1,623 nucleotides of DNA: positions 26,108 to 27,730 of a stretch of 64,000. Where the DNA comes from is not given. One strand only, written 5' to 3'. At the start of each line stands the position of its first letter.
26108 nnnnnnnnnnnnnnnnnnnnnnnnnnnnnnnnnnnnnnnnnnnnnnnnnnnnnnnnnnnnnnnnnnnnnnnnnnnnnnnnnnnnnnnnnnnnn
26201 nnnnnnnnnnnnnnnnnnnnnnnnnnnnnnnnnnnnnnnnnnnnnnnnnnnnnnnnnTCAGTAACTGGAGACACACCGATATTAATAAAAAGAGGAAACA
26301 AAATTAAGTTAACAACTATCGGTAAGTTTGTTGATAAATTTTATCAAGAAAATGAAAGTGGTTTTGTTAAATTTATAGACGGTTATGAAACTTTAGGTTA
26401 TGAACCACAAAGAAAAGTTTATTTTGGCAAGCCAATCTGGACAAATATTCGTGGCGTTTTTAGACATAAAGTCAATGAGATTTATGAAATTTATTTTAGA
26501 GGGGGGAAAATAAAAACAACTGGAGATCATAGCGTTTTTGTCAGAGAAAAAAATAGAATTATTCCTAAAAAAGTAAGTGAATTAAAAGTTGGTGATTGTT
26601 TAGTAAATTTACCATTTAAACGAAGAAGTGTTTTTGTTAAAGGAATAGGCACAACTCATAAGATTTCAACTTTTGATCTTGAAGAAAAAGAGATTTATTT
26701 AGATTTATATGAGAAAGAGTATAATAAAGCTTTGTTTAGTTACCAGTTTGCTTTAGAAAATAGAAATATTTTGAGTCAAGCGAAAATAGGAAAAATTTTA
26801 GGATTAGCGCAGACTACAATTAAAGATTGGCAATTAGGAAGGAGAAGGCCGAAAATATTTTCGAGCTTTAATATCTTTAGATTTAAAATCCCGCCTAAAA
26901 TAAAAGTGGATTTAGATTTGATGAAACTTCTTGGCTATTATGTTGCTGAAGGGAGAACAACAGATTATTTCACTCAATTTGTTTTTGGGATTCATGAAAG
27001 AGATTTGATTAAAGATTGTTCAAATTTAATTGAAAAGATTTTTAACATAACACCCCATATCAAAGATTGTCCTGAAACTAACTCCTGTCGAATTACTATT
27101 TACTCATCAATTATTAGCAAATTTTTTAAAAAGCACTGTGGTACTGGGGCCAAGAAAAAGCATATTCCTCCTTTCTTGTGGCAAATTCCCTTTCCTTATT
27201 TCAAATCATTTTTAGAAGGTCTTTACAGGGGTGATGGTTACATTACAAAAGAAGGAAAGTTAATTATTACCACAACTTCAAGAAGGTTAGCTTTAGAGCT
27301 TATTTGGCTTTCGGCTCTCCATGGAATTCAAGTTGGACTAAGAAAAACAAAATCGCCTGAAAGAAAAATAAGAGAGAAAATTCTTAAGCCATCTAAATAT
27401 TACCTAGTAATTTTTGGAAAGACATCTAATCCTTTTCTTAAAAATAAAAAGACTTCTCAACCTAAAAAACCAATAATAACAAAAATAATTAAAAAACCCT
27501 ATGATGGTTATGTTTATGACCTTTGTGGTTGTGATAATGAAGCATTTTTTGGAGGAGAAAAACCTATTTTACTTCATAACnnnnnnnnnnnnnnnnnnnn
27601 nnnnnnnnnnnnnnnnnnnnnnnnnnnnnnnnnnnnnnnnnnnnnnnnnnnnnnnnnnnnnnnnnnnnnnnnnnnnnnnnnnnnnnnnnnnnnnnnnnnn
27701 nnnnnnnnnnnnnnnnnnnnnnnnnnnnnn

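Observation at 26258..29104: ftsH carries two large homing-endonuclease inteins only 15 extein residues apart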

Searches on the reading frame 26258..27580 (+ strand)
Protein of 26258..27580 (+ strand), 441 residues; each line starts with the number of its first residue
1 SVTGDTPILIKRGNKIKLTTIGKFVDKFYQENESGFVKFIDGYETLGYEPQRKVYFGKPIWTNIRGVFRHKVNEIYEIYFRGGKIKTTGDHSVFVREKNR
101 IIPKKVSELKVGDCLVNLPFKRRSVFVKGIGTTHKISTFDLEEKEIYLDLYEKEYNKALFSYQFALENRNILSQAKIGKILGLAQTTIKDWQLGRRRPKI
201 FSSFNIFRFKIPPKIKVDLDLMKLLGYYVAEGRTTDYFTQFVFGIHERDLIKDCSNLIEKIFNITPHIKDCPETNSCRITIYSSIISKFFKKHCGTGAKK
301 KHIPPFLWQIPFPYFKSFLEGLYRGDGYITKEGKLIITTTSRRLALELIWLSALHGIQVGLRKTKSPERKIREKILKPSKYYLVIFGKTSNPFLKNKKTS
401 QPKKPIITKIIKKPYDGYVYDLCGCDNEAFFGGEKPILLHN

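Call 4: search_protein_families(library=pfam, proteins=[window:26258-27580:+], max_evalue=0.1)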
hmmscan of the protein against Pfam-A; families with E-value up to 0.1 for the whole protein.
window:26258-27580:+ (441 aa): 3 families
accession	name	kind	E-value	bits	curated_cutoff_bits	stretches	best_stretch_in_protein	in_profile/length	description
PF14890.11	Intein_splicing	-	2.4e-12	47.4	35.8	1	58-441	37-155/155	Intein splicing domain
PF14528.11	LAGLIDADG_3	-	2.2e-11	44.3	22.5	2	317-382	5-65/82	LAGLIDADG-like domain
PF05204.19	Hom_end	-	0.08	13.5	21.1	0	303-369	2-70/110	Homing endonuclease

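Call 5: search_protein_families(library=ncbifam, proteins=[window:26258-27580:+], max_evalue=0.1)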
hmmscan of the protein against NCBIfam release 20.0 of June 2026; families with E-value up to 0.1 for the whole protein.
window:26258-27580:+ (441 aa): 9 families
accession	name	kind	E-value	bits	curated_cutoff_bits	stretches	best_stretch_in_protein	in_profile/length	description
NF011491.0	PRK14898.1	equivalog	5.4e-25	87.6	783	1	1-383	76-400/860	DNA-directed RNA polymerase subunit A''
NF045703.1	rSAM_Tes_intein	exception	7.5e-22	77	1700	1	5-361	160-512/1040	tetraether lipid synthase Tes, intein-containing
NF011303.0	PRK14715.1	equivalog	7.9e-13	46.4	1585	1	57-350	952-1249/1627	DNA-directed DNA polymerase II large subunit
TIGR01445.1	intein_Nterm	domain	2e-09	38.3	24.5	1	2-95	2-83/83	intein N-terminal splicing region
NF003157.0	PRK04132.1-2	equivalog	1.4e-08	33.2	1103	1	218-404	169-348/864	replication factor C small subunit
NF006207.0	PRK08332.1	equivalog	1.8e-06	25.4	2400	1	219-358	1003-1140/1684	vitamin B12-dependent ribonucleotide reductase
NF011302.0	PRK14714.1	equivalog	0.0005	17.7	1791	1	3-123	934-1058/1350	DNA-directed DNA polymerase II large subunit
NF038098.1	GyrA_w_intein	exception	0.056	11.3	1850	1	287-360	308-385/1232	intein-containing DNA gyrase subunit A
NF041265.1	NadS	equivalog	0.089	13.1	60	0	171-199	43-71/94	NadS family protein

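Call 26: search_solved_structures(query=window:26258-27580:+, max_evalue=0.01, show_alignments=1)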
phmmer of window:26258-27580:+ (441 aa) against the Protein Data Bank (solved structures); distinct sequences matched with E-value up to 0.01: 4.
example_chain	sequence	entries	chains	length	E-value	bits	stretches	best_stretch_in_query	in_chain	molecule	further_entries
2cw7_A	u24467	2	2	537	2.7e-16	62.7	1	204-356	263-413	Endonuclease PI-PkoII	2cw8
5o9j_A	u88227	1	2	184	3e-13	52.6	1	5-117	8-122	Transcription initiation factor IIB,Transcription initiation factor IIB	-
5o9i_A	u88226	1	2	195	1.8e-12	50.1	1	5-116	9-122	Transcription initiation factor IIB,Transcription initiation factor IIB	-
9hth_A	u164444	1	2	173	0.0003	22.9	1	2-117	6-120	DNA-directed DNA polymerase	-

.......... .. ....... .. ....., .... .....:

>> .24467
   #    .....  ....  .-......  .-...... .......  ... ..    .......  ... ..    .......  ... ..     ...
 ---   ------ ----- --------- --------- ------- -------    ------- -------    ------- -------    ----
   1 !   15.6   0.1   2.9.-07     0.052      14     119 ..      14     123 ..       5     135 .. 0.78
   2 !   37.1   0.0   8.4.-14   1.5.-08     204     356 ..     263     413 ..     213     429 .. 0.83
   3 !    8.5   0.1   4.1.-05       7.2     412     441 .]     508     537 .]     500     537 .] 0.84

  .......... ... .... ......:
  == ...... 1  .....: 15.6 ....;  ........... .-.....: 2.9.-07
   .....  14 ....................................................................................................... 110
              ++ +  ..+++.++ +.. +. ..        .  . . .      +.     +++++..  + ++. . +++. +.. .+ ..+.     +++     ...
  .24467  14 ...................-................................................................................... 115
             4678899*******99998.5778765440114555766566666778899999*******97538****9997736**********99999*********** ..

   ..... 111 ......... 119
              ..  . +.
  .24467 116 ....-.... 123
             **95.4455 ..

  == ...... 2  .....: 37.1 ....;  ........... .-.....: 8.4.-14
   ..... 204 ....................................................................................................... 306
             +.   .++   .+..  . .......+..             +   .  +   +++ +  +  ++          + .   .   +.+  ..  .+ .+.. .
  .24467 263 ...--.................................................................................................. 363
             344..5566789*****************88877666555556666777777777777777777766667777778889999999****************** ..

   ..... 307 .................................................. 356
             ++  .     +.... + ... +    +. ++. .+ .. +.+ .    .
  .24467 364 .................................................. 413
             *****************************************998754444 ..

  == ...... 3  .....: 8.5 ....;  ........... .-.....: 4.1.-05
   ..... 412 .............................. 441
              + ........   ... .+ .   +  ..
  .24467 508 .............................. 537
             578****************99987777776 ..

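Call 46: predict_structure(alignment_id=A2)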
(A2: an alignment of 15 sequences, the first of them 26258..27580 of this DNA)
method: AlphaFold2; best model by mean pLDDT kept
length: 441 residues; sequences in the alignment: 15
mean_pLDDT: 88.8   pTM: 0.86
mean pLDDT of the five models: 88.8, 86.7, 86.1, 85.5, 80.1
residues with pLDDT >= 90: 282; 70-90: 134; 50-70: 24; < 50: 1
segments of 3 or more residues with pLDDT < 50: none
pLDDT, mean of each block of 10 residues (from residue 1): 93 91 96 93 87 70 93 95 90 84 91 88 75 74 85 91 94 94 93 87 72 94 97 92 95 97 95 93 92 91 92 95 94 93 94 87 86 81 90 70 81 95 79 88 68
secondary structure, 60 per line:
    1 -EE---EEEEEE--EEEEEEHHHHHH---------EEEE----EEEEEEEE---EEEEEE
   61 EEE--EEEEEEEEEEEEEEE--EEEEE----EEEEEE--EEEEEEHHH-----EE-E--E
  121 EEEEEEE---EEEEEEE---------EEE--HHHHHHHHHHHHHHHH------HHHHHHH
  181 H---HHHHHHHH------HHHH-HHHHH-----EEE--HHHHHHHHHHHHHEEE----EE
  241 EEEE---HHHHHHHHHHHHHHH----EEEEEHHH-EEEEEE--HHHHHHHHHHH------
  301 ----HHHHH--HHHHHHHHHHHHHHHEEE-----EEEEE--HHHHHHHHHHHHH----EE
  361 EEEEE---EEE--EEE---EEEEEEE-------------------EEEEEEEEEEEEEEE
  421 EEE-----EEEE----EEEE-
elements in order: E7-12 E15-20 H21-26 E36-39 E44-51 E55-63 E66-80 E83-87 E92-97 E100-105 E120-127 E131-137 E147-149 H152-167 H174-181 H185-192 H199-202 H204-208 E214-216 H219-231 E232-234 E239-244 H248-262 E267-271 E276-281 H284-294 H305-309 H312-326 E327-329 E335-339 H342-354 E359-365 E369-371 E374-376 E380-386 E406-423 E429-432 E437-440

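Call 50: fold_search(model_id=the predicted structure, library=pdb)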
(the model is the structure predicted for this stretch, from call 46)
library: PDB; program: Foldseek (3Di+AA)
matches with E <= 10: 483; with E <= 0.001: 75
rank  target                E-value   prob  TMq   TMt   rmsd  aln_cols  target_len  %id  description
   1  2cw7                  7.6e-24  1.00  0.68  0.57   7.3       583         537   19  Crystal structure of intein homing endonuclease II (released 2006-04-18)
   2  7qsu                  9.6e-24  1.00  0.63  0.75   6.3       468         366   20  Crystal structure of homing endonuclease-associated TliVMA intein (C1A, d333-339) (released 2022-03-30)
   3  7qss                  5.3e-22  1.00  0.65  0.66   6.6       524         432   17  Crystal structure of homing endonuclease-associated TliVMA intein (C1A) (released 2022-03-30)
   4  7qst                  3.1e-18  1.00  0.59  0.71   5.9       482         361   17  Crystal structure of homing endonuclease-associated PhoVMA intein (C1A) (released 2022-03-30)
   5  1dq3                  6.3e-17  1.00  0.61  0.59   5.5       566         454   12  CRYSTAL STRUCTURE OF AN ARCHAEAL INTEIN-ENCODED HOMING ENDONUCLEASE PI-PFUI (released 2000-07-05)
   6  1ef0_A                2.4e-12  1.00  0.44  0.45  23.4       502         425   14  CRYSTAL STRUCTURE OF PI-SCEI MINIPRECURSOR (released 2000-06-07)
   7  1vde_B                5.3e-12  1.00  0.47  0.48  23.2       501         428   15  PI-SCEI, A HOMING ENDONUCLEASE WITH PROTEIN SPLICING ACTIVITY (released 1998-04-08)
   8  1vde_A                7.9e-12  1.00  0.45  0.46  22.4       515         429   14  PI-SCEI, A HOMING ENDONUCLEASE WITH PROTEIN SPLICING ACTIVITY (released 1998-04-08)
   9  1jva_B                3.8e-11  1.00  0.46  0.47  23.7       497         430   15  CRYSTAL STRUCTURE OF THE VMA1-DERIVED ENDONUCLEASE BEARING THE N AND C EXTEIN PROPEPTIDES (released 2002-08-29)
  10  1um2_B                8.0e-11  1.00  0.46  0.48  23.8       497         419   16  Crystal Structure of the Vma1-Derived Endonuclease with the Ligated Extein Segment (released 2004-09-22)
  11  1dfa                  3.9e-10  1.00  0.43  0.46  18.8       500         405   14  CRYSTAL STRUCTURE OF PI-SCEI IN C2 SPACE GROUP (released 1999-12-08)
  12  1lwt_A                4.1e-10  1.00  0.47  0.46  23.6       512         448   14  Crystal structure of the intein homing endonuclease PI-SceI bound to its substrate DNA (Ca2+ free) (released 2002-09-27)
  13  1um2_A                1.8e-09  1.00  0.44  0.46  22.8       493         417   15  Crystal Structure of the Vma1-Derived Endonuclease with the Ligated Extein Segment (released 2004-09-22)
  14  1jva_A                3.1e-09  1.00  0.44  0.45  23.6       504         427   15  CRYSTAL STRUCTURE OF THE VMA1-DERIVED ENDONUCLEASE BEARING THE N AND C EXTEIN PROPEPTIDES (released 2002-08-29)
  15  1ef0_B                4.4e-09  1.00  0.44  0.48  22.9       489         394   15  CRYSTAL STRUCTURE OF PI-SCEI MINIPRECURSOR (released 2000-06-07)
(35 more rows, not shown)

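Call 55: find_related_loci(query=A2, collection=viral_contigs, flank=4000)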
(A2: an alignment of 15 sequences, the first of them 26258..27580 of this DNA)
Query A2 (441 aa) in viral_contigs; peptide patterns used: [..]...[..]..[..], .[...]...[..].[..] (x = any residue, [..] = any of these).
17 stretches matched a pattern; 1 encode a relative of the query (tblastn E <= 1e-3); 1 distinct loci.
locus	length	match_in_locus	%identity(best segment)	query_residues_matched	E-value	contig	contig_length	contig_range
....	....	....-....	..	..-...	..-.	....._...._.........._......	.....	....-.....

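Call 61: search_protein_representatives(protein=window:26258-27580:+)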
Query: 441 residues. Proteins with E-value up to 0.001 (for the whole library): 4428; up to 1e-10: 1013; up to 1e-30: 70. The best 150 are listed.
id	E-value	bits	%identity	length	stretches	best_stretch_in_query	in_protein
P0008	1.8e-245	831.3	50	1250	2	21-441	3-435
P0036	2.1e-157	540.9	57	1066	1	1-441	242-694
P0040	7.7e-151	519.3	52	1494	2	1-441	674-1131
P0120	2.5e-144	497.9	41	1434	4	211-441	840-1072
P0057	9.7e-142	489.3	54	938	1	1-441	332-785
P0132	2.5e-106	372.6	44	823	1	1-441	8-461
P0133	5.0e-104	365.0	43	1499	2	1-441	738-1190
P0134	2.1e-99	349.8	43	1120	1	1-441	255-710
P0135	1.3e-95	337.3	47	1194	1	1-441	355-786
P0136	1.5e-92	327.2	44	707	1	1-441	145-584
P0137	3.5e-88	312.8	47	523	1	55-441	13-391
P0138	4.8e-82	292.6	38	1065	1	1-441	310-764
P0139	1.6e-80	287.5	39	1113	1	1-441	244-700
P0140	3.0e-80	286.7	42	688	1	64-441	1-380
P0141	8.7e-78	278.6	45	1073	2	216-441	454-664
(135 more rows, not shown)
